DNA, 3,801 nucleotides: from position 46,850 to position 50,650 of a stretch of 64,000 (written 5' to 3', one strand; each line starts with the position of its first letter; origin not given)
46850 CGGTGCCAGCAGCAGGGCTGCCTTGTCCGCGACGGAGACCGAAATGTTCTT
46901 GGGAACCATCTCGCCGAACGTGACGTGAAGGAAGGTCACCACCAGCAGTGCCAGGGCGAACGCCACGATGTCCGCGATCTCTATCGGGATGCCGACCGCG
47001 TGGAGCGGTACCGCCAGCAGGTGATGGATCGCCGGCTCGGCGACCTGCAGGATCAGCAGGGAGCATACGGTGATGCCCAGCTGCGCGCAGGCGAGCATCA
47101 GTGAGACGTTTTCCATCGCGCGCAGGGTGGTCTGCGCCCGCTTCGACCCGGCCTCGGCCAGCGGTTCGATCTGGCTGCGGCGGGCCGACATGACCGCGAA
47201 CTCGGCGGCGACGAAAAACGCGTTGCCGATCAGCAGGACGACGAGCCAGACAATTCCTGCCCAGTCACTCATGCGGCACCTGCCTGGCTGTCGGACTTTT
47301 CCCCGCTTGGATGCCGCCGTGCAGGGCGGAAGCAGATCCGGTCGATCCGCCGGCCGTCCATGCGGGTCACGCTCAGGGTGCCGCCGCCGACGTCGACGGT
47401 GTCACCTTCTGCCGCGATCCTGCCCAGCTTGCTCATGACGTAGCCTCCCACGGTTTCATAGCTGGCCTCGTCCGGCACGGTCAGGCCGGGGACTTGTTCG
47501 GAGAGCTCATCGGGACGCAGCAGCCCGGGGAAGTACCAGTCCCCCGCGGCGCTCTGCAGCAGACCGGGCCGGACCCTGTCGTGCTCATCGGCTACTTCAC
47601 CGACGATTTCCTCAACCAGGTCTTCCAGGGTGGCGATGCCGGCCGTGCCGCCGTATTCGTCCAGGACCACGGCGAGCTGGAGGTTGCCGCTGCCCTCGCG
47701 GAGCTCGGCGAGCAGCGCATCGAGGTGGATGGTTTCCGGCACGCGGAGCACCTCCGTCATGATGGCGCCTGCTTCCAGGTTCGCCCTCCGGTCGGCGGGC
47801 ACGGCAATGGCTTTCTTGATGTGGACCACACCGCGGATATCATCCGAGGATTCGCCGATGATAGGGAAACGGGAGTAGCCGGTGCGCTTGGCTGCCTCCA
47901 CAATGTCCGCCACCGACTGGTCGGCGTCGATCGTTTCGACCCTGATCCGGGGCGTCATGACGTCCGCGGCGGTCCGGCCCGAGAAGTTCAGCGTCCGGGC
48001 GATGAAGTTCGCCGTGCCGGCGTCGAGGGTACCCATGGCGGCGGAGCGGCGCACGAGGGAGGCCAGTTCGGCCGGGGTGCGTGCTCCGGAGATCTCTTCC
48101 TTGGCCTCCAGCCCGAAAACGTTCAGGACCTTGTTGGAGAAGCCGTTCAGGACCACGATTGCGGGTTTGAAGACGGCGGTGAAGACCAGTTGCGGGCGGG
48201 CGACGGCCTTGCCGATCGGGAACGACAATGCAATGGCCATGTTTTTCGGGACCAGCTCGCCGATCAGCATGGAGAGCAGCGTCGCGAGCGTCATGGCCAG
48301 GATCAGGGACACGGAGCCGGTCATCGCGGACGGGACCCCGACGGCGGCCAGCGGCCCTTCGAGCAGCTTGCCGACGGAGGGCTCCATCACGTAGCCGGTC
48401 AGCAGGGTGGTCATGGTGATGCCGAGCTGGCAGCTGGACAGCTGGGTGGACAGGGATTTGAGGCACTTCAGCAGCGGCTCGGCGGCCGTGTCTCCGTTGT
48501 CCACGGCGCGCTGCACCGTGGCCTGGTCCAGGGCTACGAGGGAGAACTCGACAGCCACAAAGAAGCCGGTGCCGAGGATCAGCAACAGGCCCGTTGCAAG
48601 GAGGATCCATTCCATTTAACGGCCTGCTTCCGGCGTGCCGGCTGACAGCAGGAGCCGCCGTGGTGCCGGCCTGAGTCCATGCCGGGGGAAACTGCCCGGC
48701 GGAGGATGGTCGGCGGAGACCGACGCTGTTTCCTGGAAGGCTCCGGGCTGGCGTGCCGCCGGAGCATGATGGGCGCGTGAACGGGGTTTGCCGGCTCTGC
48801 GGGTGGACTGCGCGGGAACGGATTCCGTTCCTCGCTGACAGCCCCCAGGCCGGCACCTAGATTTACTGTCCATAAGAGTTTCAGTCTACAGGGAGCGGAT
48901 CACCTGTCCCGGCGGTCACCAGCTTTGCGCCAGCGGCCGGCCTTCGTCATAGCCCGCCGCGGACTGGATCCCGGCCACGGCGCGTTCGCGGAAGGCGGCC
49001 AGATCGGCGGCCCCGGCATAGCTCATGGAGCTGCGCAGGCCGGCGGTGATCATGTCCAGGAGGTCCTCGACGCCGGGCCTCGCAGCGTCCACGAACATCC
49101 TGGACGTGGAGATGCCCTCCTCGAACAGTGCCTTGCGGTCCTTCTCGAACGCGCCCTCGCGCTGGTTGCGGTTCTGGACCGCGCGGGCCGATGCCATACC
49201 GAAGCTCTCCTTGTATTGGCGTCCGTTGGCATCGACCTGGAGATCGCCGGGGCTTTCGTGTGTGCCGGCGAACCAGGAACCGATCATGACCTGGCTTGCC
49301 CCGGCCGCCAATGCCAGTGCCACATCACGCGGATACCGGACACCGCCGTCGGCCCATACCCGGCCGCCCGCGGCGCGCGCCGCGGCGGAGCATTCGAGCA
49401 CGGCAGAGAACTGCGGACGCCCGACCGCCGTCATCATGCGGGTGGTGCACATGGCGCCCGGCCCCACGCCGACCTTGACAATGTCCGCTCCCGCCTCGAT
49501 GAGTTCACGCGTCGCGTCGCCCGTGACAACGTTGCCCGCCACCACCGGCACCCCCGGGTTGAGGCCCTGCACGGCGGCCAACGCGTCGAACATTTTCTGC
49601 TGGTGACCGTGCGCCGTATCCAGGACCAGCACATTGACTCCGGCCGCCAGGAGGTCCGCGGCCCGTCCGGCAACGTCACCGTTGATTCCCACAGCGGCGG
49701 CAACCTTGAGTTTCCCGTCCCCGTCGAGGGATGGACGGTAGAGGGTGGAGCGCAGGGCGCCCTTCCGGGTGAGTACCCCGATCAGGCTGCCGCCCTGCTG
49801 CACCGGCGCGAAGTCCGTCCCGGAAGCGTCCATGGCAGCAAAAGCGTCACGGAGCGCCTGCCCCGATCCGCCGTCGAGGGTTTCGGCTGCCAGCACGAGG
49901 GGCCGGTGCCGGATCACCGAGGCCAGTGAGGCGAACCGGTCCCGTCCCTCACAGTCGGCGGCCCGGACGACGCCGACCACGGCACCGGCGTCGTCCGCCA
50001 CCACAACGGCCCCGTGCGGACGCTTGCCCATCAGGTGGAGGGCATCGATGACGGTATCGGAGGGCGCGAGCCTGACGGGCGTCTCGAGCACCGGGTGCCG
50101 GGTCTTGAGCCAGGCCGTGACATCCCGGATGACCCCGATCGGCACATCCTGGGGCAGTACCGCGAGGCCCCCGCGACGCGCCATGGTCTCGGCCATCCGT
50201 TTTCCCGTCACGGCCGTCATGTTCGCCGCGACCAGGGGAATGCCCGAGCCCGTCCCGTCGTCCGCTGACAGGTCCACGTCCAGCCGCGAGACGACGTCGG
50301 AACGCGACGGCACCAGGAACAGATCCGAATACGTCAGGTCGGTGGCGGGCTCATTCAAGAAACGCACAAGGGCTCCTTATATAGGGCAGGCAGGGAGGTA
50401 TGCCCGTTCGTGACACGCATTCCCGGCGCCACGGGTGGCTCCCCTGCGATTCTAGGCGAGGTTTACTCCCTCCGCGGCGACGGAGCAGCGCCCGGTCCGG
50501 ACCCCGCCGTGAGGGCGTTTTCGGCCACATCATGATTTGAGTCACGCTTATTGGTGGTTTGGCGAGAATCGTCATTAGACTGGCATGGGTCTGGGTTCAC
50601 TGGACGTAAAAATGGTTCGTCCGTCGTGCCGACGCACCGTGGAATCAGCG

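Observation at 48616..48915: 300-nt non-coding, highly structured leader ahead of the tandem CNNM/CorC genes: candidate unclassified riboswitch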

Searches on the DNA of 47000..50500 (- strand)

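Call 2: search_rna_families(source=window, start=47000, end=50500, threshold=evalue, max_evalue=10, show_alignments=3)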
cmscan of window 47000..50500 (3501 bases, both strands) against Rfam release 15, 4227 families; matches with E-value up to 10: 4.
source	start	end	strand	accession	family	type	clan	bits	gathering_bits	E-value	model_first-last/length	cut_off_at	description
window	47118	47215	-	RF00463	ApoB_5_CRE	Cis-reg;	-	20.6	55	8.8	1-127/127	no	Apolipoprotein B (apoB) 5' UTR cis-regulatory element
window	50146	50221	+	RF03078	chrB-a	Cis-reg;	-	19.9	43.9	2.9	1-80/80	no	chrB-a RNA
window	48685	48722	-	RF02975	DUF3800-XI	Gene; sRNA;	-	15.5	37.8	3.6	1-48/48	no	DUF3800-XI RNA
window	47998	48013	+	RF01734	Fluoride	Cis-reg; riboswitch;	-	13.8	34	2.7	10-25/64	no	Fluoride riboswitch aptamer (crcB RNA motif)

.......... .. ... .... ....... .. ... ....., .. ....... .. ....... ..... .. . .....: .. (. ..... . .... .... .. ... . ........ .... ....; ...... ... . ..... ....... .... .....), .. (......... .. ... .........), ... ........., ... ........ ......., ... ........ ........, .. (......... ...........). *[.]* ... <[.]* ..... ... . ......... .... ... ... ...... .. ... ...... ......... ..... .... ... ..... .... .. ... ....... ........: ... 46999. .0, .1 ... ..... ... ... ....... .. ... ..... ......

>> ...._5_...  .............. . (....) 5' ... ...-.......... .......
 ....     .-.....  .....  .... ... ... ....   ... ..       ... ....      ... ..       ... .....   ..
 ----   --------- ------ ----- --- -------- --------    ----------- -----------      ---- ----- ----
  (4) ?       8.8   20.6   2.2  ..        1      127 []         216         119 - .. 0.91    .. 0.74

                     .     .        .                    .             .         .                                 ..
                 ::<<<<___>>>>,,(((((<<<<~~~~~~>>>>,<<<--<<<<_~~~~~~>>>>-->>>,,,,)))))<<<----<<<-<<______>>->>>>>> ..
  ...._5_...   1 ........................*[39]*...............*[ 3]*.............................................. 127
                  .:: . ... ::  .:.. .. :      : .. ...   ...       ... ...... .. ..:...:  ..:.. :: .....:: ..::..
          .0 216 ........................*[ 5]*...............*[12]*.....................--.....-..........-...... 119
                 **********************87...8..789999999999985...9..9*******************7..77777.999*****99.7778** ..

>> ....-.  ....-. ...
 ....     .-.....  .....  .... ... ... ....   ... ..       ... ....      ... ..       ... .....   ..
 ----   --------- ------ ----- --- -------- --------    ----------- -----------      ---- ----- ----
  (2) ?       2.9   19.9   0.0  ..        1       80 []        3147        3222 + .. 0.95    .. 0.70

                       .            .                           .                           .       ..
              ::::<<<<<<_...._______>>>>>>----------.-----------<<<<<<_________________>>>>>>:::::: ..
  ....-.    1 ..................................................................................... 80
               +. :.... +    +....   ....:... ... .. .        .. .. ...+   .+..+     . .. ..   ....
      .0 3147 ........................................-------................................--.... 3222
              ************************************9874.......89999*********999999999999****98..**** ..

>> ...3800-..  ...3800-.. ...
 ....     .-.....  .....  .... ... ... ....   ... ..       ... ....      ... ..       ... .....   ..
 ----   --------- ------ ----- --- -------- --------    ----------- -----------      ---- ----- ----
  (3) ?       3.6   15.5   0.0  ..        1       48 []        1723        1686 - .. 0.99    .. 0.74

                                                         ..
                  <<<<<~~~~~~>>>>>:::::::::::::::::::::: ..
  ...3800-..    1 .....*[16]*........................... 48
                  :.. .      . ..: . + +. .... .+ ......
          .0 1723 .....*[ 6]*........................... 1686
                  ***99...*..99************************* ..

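Call 78: search_rna_families(sources=[L201, L202, L204, L205, L206, L208, L209, L210, L211, L212, L213, L214], threshold=evalue, max_evalue=1)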
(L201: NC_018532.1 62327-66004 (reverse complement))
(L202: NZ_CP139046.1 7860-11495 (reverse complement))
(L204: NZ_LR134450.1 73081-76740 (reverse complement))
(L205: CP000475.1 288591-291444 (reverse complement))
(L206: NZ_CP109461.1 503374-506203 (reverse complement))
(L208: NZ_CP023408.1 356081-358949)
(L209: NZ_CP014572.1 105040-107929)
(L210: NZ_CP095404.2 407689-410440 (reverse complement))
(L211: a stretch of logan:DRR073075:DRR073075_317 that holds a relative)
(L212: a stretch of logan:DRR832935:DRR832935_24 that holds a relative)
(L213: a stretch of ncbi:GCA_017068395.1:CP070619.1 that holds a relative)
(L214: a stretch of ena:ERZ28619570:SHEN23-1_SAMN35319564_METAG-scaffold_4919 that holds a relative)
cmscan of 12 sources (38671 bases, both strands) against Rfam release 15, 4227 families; matches with E-value up to 1: 1.
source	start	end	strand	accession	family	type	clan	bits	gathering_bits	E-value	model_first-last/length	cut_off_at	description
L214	3203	3263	-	RF01276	sR53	Gene; snRNA; snoRNA; CD-box;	-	21.9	49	0.53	1-60/60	no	Small nucleolar RNA sR53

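Call 79: build_rna_model(alignment_id=A3, structure=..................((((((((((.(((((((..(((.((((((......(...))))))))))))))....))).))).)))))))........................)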
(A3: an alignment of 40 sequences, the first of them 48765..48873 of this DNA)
Model R1 built from alignment A3 (40 sequences, 115 columns); structure: as given.
model positions 109; base pairs 27; branch points 0; effective number of sequences 2.98; information 0.59 bits per position. Calibrated on 0.2 Mb of random sequence (short: E-values are rough).
structure used (alignment columns):
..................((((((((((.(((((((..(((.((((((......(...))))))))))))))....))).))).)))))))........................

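Call 80: search_with_rna_model(model_id=R1, sources=[window, L201, L202, L203, L204, L205, L206, L207, L208, L209, L210, L211, L212, L213, L214, L010, L012, L013, L058, L069, L076, L077, L080, L073, L074, L075, L097, L154, L156, L172], max_evalue=1)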
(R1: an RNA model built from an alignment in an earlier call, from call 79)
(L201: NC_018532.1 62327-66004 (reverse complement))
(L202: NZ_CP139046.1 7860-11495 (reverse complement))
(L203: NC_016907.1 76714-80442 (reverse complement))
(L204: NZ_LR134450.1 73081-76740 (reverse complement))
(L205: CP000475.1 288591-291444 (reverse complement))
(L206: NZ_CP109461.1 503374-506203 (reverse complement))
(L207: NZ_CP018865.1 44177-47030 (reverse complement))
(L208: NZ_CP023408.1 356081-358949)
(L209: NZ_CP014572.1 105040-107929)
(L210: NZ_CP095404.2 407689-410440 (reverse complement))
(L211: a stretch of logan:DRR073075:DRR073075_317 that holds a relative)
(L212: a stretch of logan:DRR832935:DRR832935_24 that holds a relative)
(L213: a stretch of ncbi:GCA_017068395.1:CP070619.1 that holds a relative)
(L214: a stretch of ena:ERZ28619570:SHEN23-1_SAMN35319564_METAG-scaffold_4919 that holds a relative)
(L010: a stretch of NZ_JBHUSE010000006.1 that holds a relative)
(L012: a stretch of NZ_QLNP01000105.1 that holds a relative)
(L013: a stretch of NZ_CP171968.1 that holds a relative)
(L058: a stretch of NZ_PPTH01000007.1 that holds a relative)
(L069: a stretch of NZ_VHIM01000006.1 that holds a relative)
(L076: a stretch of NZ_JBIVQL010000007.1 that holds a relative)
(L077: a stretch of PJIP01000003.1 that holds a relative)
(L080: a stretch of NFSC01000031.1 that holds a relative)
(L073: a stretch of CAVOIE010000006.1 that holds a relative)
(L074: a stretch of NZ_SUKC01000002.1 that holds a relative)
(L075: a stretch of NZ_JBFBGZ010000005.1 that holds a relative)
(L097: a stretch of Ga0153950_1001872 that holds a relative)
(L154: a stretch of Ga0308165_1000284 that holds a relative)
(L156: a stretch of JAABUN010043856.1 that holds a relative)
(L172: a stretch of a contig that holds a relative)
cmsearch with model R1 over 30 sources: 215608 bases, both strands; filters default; matches with E-value up to 1: 19.
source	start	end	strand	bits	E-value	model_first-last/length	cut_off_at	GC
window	48765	48873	-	117.5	5.3e-27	1-109/109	no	0.64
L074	2771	2903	+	65.8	3.6e-14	1-109/109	no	0.65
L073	2770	2902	+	64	1.1e-13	1-109/109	no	0.66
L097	4726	4834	-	62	3.2e-13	1-109/109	no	0.68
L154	1068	1176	-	61.6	4e-13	1-109/109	no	0.72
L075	2758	2902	+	60.1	9.6e-13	1-109/109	no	0.7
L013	2870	2970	+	56.4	7.9e-12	1-109/109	no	0.72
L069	2813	2873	+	47.8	1.1e-09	1-109/109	no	0.66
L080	2801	2861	+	47.8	1.1e-09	1-109/109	no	0.66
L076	2801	2861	+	47.4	1.4e-09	1-109/109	no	0.66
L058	2807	2867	+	46.9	1.8e-09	1-109/109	no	0.66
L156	1844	1904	-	46.6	2.2e-09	1-109/109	no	0.64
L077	2812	2872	+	41.6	3.8e-08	1-109/109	no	0.69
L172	4589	4649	-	41.3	4.6e-08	1-109/109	no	0.7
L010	2957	3042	+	31.4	1.3e-05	1-109/109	no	0.66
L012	2957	3069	+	28.1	8.3e-05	1-109/109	no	0.64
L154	269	332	-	12.4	0.67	17-109/109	no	0.77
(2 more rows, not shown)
